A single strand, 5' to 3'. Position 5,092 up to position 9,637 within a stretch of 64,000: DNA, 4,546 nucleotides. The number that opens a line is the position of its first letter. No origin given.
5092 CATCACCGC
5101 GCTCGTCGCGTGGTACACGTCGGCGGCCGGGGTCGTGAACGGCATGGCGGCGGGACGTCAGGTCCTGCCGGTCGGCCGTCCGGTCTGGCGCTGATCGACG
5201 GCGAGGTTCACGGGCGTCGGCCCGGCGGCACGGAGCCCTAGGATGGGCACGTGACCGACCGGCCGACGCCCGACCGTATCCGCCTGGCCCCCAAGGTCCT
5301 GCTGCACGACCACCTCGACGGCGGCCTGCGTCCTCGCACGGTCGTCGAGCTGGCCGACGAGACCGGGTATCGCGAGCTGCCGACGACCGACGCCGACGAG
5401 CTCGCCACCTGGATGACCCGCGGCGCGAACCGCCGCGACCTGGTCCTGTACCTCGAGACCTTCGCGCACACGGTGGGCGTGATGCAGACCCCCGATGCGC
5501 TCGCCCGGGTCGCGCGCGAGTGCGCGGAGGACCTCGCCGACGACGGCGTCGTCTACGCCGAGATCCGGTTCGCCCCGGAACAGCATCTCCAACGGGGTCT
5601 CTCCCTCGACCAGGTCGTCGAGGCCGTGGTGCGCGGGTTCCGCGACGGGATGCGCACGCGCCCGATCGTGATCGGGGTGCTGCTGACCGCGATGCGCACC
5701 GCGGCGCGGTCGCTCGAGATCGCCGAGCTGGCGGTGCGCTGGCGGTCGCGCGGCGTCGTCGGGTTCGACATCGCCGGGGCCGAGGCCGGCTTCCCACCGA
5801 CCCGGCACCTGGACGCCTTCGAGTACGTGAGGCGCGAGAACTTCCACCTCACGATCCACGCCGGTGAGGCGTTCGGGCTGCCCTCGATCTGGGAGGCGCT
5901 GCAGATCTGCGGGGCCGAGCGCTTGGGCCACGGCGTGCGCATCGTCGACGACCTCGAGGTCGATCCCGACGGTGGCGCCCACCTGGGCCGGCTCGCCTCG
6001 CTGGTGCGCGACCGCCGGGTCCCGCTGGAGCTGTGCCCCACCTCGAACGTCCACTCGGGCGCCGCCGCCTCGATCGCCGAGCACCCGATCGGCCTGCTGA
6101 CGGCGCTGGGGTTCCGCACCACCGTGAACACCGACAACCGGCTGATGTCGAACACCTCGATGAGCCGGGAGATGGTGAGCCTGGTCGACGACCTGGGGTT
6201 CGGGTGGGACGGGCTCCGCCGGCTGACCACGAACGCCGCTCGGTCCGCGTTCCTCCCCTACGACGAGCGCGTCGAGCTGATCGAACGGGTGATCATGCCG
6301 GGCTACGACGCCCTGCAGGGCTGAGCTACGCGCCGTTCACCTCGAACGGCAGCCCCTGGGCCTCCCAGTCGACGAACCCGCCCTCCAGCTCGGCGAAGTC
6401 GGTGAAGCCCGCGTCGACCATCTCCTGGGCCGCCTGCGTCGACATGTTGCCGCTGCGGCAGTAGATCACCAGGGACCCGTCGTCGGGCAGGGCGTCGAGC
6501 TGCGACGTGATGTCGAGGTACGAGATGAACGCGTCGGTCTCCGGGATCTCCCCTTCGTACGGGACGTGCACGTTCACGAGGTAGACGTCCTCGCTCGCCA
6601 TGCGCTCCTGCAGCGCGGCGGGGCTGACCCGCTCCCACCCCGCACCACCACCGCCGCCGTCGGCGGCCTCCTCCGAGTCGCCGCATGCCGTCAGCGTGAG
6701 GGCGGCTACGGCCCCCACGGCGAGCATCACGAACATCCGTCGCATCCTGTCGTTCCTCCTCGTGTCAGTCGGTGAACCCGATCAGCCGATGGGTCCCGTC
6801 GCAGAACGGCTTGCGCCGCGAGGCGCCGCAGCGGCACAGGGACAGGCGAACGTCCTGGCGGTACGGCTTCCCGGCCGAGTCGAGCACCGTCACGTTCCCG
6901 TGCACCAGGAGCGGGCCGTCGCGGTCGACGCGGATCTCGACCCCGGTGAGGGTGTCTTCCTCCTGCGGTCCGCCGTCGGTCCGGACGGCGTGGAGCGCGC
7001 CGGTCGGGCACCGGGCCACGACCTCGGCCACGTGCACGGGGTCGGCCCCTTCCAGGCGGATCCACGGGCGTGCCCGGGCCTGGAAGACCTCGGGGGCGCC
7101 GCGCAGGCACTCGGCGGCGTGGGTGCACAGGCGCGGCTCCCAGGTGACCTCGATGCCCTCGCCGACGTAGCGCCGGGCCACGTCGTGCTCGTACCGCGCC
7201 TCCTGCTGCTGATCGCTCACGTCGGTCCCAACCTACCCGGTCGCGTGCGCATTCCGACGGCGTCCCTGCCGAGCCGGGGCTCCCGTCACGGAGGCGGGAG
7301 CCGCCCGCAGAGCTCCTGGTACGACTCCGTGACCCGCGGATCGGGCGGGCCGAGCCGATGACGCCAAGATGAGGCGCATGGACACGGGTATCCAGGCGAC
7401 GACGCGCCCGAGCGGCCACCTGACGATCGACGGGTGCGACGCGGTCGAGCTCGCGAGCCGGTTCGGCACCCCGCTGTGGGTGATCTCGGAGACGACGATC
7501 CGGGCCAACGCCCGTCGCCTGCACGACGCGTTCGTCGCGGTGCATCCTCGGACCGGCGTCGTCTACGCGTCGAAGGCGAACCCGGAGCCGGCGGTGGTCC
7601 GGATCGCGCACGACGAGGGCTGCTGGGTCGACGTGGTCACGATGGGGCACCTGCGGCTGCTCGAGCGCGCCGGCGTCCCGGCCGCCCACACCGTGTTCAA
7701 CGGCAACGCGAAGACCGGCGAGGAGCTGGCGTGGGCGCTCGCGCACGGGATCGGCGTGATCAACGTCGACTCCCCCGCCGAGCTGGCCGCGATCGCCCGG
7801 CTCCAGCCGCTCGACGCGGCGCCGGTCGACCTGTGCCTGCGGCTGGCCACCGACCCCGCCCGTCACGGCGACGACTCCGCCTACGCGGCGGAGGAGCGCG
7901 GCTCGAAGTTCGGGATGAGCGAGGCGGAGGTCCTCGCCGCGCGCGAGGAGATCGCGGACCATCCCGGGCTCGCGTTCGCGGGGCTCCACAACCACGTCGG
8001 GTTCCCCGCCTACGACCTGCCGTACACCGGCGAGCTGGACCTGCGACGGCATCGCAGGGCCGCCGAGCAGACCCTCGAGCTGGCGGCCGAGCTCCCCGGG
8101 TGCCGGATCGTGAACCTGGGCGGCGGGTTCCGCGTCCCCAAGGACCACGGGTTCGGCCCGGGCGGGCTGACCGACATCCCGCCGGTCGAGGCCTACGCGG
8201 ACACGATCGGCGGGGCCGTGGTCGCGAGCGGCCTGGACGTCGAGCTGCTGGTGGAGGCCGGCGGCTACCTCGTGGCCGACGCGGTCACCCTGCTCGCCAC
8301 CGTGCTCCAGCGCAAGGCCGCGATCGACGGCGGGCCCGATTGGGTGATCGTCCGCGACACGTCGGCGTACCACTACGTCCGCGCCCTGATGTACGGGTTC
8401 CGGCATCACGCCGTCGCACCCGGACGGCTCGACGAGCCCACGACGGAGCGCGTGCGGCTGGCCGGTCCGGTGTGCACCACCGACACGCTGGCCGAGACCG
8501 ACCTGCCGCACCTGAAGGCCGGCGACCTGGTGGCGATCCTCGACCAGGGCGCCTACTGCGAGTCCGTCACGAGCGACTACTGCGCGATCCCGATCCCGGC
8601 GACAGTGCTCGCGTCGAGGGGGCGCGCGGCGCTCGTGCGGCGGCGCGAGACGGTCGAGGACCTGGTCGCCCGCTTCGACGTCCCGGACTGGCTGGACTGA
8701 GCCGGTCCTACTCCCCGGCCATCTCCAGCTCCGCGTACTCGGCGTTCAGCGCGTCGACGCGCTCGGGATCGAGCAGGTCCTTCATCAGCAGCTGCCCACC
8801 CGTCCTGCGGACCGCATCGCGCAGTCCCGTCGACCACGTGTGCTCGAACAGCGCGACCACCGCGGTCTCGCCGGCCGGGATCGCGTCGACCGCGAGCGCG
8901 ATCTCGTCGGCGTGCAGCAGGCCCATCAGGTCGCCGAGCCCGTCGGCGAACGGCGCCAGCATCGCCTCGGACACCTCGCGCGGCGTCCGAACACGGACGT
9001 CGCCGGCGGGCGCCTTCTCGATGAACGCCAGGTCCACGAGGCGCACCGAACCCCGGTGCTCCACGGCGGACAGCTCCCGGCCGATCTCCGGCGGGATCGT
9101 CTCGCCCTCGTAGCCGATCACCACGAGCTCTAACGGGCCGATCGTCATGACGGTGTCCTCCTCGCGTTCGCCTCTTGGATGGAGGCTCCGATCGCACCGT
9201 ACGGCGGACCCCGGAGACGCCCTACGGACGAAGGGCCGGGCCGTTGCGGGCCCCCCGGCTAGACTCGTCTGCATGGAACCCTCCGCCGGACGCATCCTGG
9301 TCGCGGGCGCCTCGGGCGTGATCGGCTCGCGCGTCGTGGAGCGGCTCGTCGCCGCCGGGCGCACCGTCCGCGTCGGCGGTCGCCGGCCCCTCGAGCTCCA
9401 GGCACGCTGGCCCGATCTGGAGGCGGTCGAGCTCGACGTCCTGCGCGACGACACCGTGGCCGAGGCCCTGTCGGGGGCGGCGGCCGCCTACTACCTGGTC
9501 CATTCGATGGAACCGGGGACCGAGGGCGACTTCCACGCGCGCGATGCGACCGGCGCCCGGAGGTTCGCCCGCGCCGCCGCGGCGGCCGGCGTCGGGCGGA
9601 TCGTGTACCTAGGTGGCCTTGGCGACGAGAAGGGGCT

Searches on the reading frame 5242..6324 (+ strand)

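Call 28: search_protein_families(library=pfam, proteins=[window:5242-6324:+], max_evalue=0.0001)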
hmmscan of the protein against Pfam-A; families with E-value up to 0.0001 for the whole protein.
window:5242-6324:+ (360 aa): 1 family
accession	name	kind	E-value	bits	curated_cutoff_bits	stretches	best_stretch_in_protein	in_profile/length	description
PF00962.28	A_deaminase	-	8.2e-107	357.5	27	1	17-351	1-328/330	Adenosine deaminase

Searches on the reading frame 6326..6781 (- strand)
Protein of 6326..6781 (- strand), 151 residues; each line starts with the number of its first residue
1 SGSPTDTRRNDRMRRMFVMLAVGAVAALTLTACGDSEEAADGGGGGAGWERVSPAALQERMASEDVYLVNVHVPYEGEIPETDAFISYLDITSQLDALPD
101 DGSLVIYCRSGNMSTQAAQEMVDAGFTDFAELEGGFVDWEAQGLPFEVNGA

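Call 28: search_protein_families(library=pfam, proteins=[window:6326-6781:-], max_evalue=0.0001)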
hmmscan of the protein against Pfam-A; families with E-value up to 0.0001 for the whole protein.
window:6326-6781:- (151 aa): 1 family
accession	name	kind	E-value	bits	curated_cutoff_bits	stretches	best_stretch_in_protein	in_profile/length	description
PF00581.25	Rhodanese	-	3.1e-08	34.4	22.2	1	86-141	46-101/102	Rhodanese-like domain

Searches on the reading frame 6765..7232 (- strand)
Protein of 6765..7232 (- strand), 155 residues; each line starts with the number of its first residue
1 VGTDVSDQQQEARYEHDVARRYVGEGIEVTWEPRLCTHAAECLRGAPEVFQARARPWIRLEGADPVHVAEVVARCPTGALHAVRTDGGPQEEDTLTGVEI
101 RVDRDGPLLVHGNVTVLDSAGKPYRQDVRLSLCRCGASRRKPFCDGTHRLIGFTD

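Call 28: search_protein_families(library=pfam, proteins=[window:6765-7232:-], max_evalue=0.0001)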
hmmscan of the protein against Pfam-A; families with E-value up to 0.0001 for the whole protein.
window:6765-7232:- (155 aa): 2 families
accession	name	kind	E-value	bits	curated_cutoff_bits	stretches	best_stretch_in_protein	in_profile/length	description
PF06902.16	Fer4_19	-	1e-19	70.8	24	1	22-84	1-63/64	Divergent 4Fe-4S mono-cluster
PF09360.15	zf-CDGSH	-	4.6e-18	65.6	29.5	1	105-149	1-48/48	Iron-binding zinc finger CDGSH type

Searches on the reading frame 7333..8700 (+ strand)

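Call 28: search_protein_families(library=pfam, proteins=[window:7333-8700:+], max_evalue=0.0001)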
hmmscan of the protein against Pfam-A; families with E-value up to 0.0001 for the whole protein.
window:7333-8700:+ (455 aa): 3 families
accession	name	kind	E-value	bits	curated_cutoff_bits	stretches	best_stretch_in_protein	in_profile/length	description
PF02784.22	Orn_Arg_deC_N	-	7.8e-30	104.5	23.4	1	58-315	6-247/247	Pyridoxal-dependent decarboxylase, pyridoxal binding domain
PF00278.28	Orn_DAP_Arg_deC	-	5.8e-12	46.2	23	1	311-406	5-95/95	Pyridoxal-dependent decarboxylase, C-terminal sheet domain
PF01168.26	Ala_racemase_N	-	3.5e-06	27.3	24.1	1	52-247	2-181/220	Alanine racemase, N-terminal domain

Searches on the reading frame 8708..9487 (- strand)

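Call 28: search_protein_families(library=pfam, proteins=[window:8708-9487:-], max_evalue=0.0001)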
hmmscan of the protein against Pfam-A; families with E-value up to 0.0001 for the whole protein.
window:8708-9487:- (259 aa): 1 family
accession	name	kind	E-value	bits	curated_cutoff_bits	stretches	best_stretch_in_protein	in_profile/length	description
PF19850.4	DUF6325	-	1.9e-05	25.2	23.4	1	116-249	2-133/141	Family of unknown function (DUF6325)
